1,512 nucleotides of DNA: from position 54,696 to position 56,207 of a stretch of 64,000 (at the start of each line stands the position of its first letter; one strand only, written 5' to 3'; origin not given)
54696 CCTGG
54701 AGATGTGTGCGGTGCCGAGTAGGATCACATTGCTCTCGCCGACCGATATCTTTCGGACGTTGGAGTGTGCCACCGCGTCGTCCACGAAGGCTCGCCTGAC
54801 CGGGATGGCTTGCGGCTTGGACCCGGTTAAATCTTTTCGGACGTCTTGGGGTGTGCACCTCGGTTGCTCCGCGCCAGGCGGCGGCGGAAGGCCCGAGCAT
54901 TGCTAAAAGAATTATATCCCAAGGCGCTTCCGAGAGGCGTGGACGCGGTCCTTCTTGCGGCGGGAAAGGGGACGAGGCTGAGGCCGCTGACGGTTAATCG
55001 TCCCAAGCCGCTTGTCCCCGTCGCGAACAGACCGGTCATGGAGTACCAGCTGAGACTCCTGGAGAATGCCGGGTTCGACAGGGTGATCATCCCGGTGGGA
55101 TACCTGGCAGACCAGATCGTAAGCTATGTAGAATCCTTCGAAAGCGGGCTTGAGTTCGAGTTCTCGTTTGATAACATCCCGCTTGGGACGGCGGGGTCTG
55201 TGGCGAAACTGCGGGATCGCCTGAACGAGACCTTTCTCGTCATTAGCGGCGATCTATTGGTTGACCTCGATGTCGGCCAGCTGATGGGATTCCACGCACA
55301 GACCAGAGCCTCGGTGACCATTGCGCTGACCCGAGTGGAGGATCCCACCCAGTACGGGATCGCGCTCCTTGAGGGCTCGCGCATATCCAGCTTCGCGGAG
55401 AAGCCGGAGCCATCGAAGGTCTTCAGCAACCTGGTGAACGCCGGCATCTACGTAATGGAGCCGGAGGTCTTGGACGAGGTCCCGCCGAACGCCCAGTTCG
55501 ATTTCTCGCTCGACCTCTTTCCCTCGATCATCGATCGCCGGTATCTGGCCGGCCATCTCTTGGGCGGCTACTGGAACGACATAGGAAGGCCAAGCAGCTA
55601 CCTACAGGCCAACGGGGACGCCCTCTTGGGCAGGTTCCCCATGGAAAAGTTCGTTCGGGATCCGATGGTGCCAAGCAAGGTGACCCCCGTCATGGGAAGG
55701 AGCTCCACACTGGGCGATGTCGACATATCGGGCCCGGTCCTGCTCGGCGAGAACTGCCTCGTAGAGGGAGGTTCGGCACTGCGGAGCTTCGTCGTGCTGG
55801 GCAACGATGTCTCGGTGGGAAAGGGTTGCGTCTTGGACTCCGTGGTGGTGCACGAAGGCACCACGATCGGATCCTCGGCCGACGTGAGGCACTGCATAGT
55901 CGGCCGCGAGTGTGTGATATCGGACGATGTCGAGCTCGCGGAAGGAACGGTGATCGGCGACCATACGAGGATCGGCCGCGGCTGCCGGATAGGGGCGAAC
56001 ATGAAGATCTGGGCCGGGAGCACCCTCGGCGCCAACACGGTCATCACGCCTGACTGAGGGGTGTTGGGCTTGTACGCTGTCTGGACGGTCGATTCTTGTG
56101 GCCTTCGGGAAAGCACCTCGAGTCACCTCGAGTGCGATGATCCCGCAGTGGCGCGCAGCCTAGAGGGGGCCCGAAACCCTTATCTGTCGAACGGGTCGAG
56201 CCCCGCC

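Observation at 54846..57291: Sugar nucleotidyltransferase paired with a catalytically dead, truncated phosphohexomutase paralog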

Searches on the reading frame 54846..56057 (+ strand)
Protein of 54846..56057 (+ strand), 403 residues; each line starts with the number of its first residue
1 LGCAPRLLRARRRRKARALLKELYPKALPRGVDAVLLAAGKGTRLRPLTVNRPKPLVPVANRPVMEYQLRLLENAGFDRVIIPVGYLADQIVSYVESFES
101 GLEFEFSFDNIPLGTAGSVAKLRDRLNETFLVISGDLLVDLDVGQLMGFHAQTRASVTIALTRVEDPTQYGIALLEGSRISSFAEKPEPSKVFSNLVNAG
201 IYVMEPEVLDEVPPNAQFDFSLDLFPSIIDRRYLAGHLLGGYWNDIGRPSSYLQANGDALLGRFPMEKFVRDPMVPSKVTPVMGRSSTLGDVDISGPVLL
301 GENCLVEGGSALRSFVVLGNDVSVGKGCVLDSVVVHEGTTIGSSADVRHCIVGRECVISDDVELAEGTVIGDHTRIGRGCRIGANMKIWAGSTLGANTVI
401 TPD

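Call 3: search_protein_families(library=pfam, proteins=[window:54846-56057:+], max_evalue=1)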
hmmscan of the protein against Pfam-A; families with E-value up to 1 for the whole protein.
window:54846-56057:+ (403 aa): 11 families
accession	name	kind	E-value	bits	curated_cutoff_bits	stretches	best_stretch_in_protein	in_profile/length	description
PF00483.29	NTP_transferase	-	1e-43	150.1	21.2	1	34-258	2-241/245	Nucleotidyl transferase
PF00132.30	Hexapep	-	1.7e-14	53.3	27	3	349-383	1-35/36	Bacterial transferase hexapeptide (six repeats)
PF25084.1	LbH_EIF2B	-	8.6e-13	48.7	54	1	293-381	17-104/105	EIF2B subunit epsilon LbH domain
PF12804.13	NTP_transf_3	-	1e-10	42.5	27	1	34-157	1-118/160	MobA-like NTP transferase domain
PF24894.1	Hexapep_GlmU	-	3.6e-08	33.9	23.3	1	299-364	20-83/104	GlmU-like, C-terminal hexapeptide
PF16314.11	DUF4954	-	0.00077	18.7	26.2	1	282-361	175-257/433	Domain of unknown function (DUF4954)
PF21711.3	DCTN5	-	0.00083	19.5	40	1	336-374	99-138/182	Dynactin subunit 5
PF25087.1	GMPPB_C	-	0.0045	17.1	39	1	301-372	8-79/110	GMPPB C-terminal domain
PF25247.1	LbH_GLGC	-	0.0053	17.1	27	1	288-365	23-100/135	GLGC left-handed parallel beta-helix domain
PF01128.25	IspD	-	0.012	15.8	27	1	33-83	2-50/221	2-C-methyl-D-erythritol 4-phosphate cytidylyltransferase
PF14982.11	UPF0731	-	0.063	13.9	27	1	309-363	4-57/78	UPF0731 family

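Call 4: search_protein_families(library=ncbifam, proteins=[window:54846-56057:+], max_evalue=1)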
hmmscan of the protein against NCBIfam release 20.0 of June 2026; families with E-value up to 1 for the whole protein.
window:54846-56057:+ (403 aa): 67 families (the best 25 are shown)
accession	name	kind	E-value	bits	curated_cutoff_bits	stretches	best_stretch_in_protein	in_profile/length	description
NF052502.1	man1P_GTase_Rv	exception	1.7e-67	227.8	440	1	32-399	1-347/352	mannose-1-phosphate guanylyltransferase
TIGR03992.1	Arch_glmU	subfamily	9.7e-57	192.6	292.1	1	33-358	2-327/393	bifunctional sugar-1-phosphate nucleotidylyltransferase/acetyltransferase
TIGR01208.1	rmlA_long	equivalog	2.3e-50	171.5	320.25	1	34-375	2-350/353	glucose-1-phosphate thymidylyltransferase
TIGR02091.1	glgC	equivalog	4e-38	131.4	424.9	2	121-365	107-363/364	glucose-1-phosphate adenylyltransferase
NF041173.1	Sug_nt_acttase_Thmprot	equivalog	4.2e-38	131.3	600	2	33-371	2-334/405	bifunctional sugar-1-phosphate nucleotidylyltransferase/acetyltransferase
NF045761.1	NAMPUrTaseMurU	equivalog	1e-32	113.9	250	1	34-251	3-219/226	N-acetylmuramate alpha-1-phosphate uridylyltransferase MurU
NF003670.0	PRK05293.1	equivalog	1.2e-30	106.7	470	2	128-368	119-362/382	glucose-1-phosphate adenylyltransferase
NF041313.1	UDPGP_AglF_Halo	equivalog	9.1e-30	103.8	400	1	33-210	2-180/234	UTP--glucose-1-phosphate uridylyltransferase AglF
NF010935.0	PRK14355.1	equivalog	1.2e-28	100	718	3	32-211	4-185/459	bifunctional UDP-N-acetylglucosamine diphosphorylase/glucosamine-1-phosphate N-acetyltransferase GlmU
NF049965.1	GlMnHpPGnyltfHddC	equivalog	3.5e-27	95.5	300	1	33-253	2-215/221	D-glycero-D-manno-heptose 1-phosphate guanosyltransferase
TIGR01173.1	glmU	equivalog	7.1e-27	94.3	366.85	3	33-211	2-179/452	bifunctional UDP-N-acetylglucosamine diphosphorylase/glucosamine-1-phosphate N-acetyltransferase GlmU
NF001947.0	PRK00725.1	subfamily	1.1e-26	93.6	470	1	26-366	11-395/426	glucose-1-phosphate adenylyltransferase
NF002023.0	PRK00844.1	subfamily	2.7e-25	89.1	458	2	123-363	114-380/408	glucose-1-phosphate adenylyltransferase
NF002772.0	PRK02862.1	equivalog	3.5e-25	88.6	537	3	197-389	208-393/429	glucose-1-phosphate adenylyltransferase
TIGR02623.1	G1P_cyt_trans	equivalog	1.4e-23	83.6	300.25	2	115-245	106-231/255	glucose-1-phosphate cytidylyltransferase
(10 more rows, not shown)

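Call 38: find_homologous_proteins(query=window:54939-56054:+, max_evalue=1e-20)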
Query window:54939-56054:+ (372 aa): 5841 proteins with E <= 1e-20 among 8000 candidates; the best 120 are listed.
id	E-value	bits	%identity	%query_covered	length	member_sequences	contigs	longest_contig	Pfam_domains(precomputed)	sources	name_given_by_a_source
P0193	1.6e-244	829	100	100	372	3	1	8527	PF00483.30,PF00132.31,PF25087.2,PF25084.2,PF24894.2,PF12804.14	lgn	-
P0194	1.2e-210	717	85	100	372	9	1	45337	PF00483.30,PF00132.31,PF25087.2,PF25084.2,PF24894.2,PF12804.14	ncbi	-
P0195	3.9e-168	577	69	100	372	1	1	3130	PF00483.30,PF00132.31,PF25087.2,PF25084.2,PF24894.2,PF12804.14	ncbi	-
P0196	4.7e-167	574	67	100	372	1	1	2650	PF00483.30,PF00132.31,PF25087.2,PF25084.2,PF24894.2,PF12804.14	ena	-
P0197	3.3e-162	558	66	100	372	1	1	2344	PF00483.30,PF00132.31,PF25087.2,PF25084.2,PF24894.2,PF12804.14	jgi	jgi:mannose-1-phosphate guanylyltransferase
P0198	3.2e-160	551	67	100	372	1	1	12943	PF00483.30,PF14602.13,PF00132.31,PF25087.2,PF25084.2,PF24894.2,PF12804.14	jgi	-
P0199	6.0e-158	544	65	100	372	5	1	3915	PF00483.30,PF00132.31,PF25087.2,PF25084.2,PF24894.2,PF12804.14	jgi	jgi:mannose-1-phosphate guanylyltransferase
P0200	5.3e-156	537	65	100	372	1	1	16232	PF00483.30,PF16314.12,PF00132.31,PF25087.2,PF25084.2,PF24894.2,PF12804.14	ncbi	-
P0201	5.4e-154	531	64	100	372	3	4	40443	PF00483.30,PF00132.31,PF25087.2,PF25084.2,PF24894.2,PF12804.14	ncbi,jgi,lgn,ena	-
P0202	1.1e-152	527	65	94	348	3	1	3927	PF00483.30,PF00132.31,PF25087.2,PF25084.2,PF24894.2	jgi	jgi:mannose-1-phosphate guanylyltransferase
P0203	1.0e-146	507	61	100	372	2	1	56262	PF00483.30,PF00132.31,PF25087.2,PF25084.2,PF24894.2,PF12804.14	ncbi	-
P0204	2.3e-135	470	60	94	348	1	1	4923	PF00483.30,PF00132.31,PF25087.2,PF25084.2,PF24894.2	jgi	jgi:NDP-sugar pyrophosphorylase family protein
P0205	1.7e-93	332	43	100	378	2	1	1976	PF00483.30,PF00132.31,PF25087.2,PF25084.2,PF24894.2,PF12804.14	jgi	-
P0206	1.3e-91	326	44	100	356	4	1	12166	PF00483.30,PF00132.31,PF25087.2,PF25084.2,PF24894.2,PF12804.14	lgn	-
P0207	1.3e-91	326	45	100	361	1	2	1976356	PF00483.30,PF00132.31,PF25087.2,PF25084.2,PF24894.2,PF12804.14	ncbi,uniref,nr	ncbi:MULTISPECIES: NDP-sugar synthase [Thermococcus]|uniref:Bifunctional protein GlmU n=1 Tax=Thermo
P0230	2.7e-83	298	40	99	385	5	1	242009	PF00483.30,PF00132.31,PF25087.2,PF25084.2,PF24894.2,PF12804.14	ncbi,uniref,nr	ncbi:hypothetical protein DNK57_02125 [Methanothermobacter thermautotrophicus]|uniref:Bifunctional p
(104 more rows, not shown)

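Call 39: find_encoding_contigs(protein=P0207, flank=5000, max_places=1)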
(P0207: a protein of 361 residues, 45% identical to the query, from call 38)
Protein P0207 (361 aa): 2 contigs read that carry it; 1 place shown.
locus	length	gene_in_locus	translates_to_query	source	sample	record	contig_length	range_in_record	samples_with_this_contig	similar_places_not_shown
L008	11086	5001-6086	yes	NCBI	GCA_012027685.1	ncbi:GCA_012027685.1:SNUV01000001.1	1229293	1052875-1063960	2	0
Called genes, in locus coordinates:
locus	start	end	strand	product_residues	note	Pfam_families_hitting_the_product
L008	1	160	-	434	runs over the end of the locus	-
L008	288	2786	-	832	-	PF11897:DUF3417, PF00343:Phosphorylase, PF28476:GlgP_C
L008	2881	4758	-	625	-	PF17297:PEPCK_N, PF00821:PEPCK_GTP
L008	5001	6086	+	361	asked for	PF00483:NTP_transferase, PF12804:NTP_transf_3, PF24894:Hexapep_GlmU (weak), PF25084:LbH_EIF2B, PF25087:GMPPB_C, PF00132:Hexapep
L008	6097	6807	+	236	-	PF02878:PGM_PMM_I (weak)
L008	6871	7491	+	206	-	PF02223:Thymidylate_kin, PF13521:AAA_28 (faint)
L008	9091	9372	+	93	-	-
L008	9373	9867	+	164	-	PF13470:PIN_3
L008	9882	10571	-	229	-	PF00455:DeoRC (weak), PF06026:Rib_5-P_isom_A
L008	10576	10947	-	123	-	-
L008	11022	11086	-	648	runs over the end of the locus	PF07650:KH_2 (faint), PF17214:KH_TffA, PF00753:Lactamase_B, PF16661:Lactamase_B_6, PF10996:Beta-Casp, PF07521:RMMBL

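Call 40: find_encoding_contigs(protein=P0230, flank=5000, max_places=1)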
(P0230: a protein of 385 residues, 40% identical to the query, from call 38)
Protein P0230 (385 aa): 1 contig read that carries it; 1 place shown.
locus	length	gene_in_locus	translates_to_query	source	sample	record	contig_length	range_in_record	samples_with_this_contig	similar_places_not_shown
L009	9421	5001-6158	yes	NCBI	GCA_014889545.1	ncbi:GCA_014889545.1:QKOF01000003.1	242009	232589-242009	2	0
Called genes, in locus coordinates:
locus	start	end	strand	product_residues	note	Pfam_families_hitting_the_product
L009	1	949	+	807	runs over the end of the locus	PF01136:Peptidase_U32, PF12392:DUF3656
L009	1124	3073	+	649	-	PF14520:HHH_5 (weak), PF13521:AAA_28 (faint), PF00488:MutS_V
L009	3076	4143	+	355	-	-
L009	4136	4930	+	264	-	PF02358:Trehalose_PPase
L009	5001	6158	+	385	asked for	PF00483:NTP_transferase, PF12804:NTP_transf_3, PF25084:LbH_EIF2B, PF00132:Hexapep, PF24894:Hexapep_GlmU, PF25087:GMPPB_C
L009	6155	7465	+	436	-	PF02878:PGM_PMM_I, PF02879:PGM_PMM_II, PF02880:PGM_PMM_III, PF00408:PGM_PMM_IV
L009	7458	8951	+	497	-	PF00982:Glyco_transf_20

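Call 72: find_homologous_proteins(query=L008:6097-6804:+, max_evalue=0.00001)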
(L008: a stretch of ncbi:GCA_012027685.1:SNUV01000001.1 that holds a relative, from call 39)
Query L008:6097-6804:+ (236 aa): 60 proteins with E <= 0.00001 among 1031 candidates.
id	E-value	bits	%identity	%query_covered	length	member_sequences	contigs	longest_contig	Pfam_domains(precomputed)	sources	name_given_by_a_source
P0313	6.8e-147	505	93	100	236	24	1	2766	PF02878.23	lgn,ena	-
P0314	2.1e-143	494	93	100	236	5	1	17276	PF02878.23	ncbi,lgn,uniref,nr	ncbi:phospho-sugar mutase [Thermococcus sp.]|uniref:phospho-sugar mutase n=1 Tax=Thermococcus sp. Ta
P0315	3.2e-141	487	90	99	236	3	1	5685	PF02878.23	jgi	-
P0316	2.6e-140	484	89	99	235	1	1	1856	PF02878.23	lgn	-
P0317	3.5e-140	483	89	99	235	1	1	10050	PF02878.23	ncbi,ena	-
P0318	8.0e-140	482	88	99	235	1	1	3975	PF02878.23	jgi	-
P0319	6.3e-139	479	89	99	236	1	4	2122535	PF02878.23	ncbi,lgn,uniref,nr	ncbi:phospho-sugar mutase [Thermococcus eurythermalis]|uniref:Phospho-sugar mutase n=1 Tax=Thermococ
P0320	8.6e-139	479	88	99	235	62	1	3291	PF02878.23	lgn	-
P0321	1.3e-137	475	86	99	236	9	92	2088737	PF02878.23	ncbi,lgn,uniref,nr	ncbi:phosphomannomutase-related protein [Thermococcus kodakarensis KOD1]|uniref:Phosphomannomutase-r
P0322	3.7e-137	473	87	99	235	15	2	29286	PF02878.23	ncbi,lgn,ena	-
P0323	1.2e-136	472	86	99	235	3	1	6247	PF02878.23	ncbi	-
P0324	2.3e-134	464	85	99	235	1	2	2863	PF02878.23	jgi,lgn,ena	-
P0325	4.1e-134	463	85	99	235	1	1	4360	PF02878.23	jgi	-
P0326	5.9e-134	463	85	99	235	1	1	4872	PF02878.23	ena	-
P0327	1.7e-133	461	84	99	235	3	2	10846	PF02878.23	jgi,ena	-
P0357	7.9e-120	417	75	99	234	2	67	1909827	PF02878.23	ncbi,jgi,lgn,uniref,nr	ncbi:phospho-sugar mutase [Pyrococcus furiosus DSM 3638]|uniref:Phospho-sugar mutase n=3 Tax=Pyrococ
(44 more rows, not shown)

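Call 77: search_solved_structures(query=window:54939-56054:+, max_evalue=1e-10, show_alignments=1)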
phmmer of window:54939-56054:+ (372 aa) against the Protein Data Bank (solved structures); distinct sequences matched with E-value up to 1e-10: 59.
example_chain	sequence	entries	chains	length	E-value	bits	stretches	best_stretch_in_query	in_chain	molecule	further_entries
8x7s_B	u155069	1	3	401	1.4e-53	185.5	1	1-327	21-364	UTP--glucose-1-phosphate uridylyltransferase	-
8yre_D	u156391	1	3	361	3.6e-51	177.6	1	1-344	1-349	Mannose-1-phosphate guanylyltransferase 1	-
7x8j_A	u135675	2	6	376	3.6e-51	177.6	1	1-345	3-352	Mannose-1-phosphate guanylyltransferase 1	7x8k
7d72_K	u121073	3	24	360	8.9e-45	156.6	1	1-347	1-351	Mannose-1-phosphate guanyltransferase beta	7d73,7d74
7whr_B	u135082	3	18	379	1.5e-42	149.3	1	1-349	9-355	Nucleotidyl transferase family protein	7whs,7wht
5z09_A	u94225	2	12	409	1.8e-26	96.4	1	1-341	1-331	Dual sugar-1-phosphate nucleotidylyltransferase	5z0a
2ggo_A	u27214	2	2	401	4.3e-26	95.1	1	1-341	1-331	401aa long hypothetical glucose-1-phosphate thymidylyltransferase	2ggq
6jq8_A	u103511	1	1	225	1.7e-24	89.8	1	2-224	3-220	Putative 6-deoxy-D-mannoheptose pathway protein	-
5xhw_A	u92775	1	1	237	3.7e-24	88.7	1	2-224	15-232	Putative 6-deoxy-D-mannoheptose pathway protein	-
4y7t_A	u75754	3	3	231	8.5e-23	84.3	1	1-234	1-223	Nucleotidyl transferase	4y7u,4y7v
5l6s_A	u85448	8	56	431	4e-19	72.2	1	3-336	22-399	Glucose-1-phosphate adenylyltransferase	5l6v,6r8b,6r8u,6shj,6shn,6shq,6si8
5mni_E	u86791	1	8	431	5.2e-19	71.8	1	3-336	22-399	Glucose-1-phosphate adenylyltransferase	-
7d72_A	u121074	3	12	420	5.9e-19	71.6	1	3-327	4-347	Mannose-1-phosphate guanyltransferase alpha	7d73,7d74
6i3m_G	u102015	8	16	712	1.2e-18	70.6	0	2-122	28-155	Translation initiation factor eIF-2B subunit epsilon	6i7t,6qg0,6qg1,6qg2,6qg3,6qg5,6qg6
8hhd_A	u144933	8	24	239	2.7e-18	69.4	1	1-218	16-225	Nucleotidyl transferase | N-acetylmuramate alpha-1-phosphate uridylyltransferase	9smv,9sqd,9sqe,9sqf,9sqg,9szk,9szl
8yre_A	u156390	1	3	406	2.9e-15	59.5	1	5-180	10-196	ADP-glucose pyrophosphorylase family protein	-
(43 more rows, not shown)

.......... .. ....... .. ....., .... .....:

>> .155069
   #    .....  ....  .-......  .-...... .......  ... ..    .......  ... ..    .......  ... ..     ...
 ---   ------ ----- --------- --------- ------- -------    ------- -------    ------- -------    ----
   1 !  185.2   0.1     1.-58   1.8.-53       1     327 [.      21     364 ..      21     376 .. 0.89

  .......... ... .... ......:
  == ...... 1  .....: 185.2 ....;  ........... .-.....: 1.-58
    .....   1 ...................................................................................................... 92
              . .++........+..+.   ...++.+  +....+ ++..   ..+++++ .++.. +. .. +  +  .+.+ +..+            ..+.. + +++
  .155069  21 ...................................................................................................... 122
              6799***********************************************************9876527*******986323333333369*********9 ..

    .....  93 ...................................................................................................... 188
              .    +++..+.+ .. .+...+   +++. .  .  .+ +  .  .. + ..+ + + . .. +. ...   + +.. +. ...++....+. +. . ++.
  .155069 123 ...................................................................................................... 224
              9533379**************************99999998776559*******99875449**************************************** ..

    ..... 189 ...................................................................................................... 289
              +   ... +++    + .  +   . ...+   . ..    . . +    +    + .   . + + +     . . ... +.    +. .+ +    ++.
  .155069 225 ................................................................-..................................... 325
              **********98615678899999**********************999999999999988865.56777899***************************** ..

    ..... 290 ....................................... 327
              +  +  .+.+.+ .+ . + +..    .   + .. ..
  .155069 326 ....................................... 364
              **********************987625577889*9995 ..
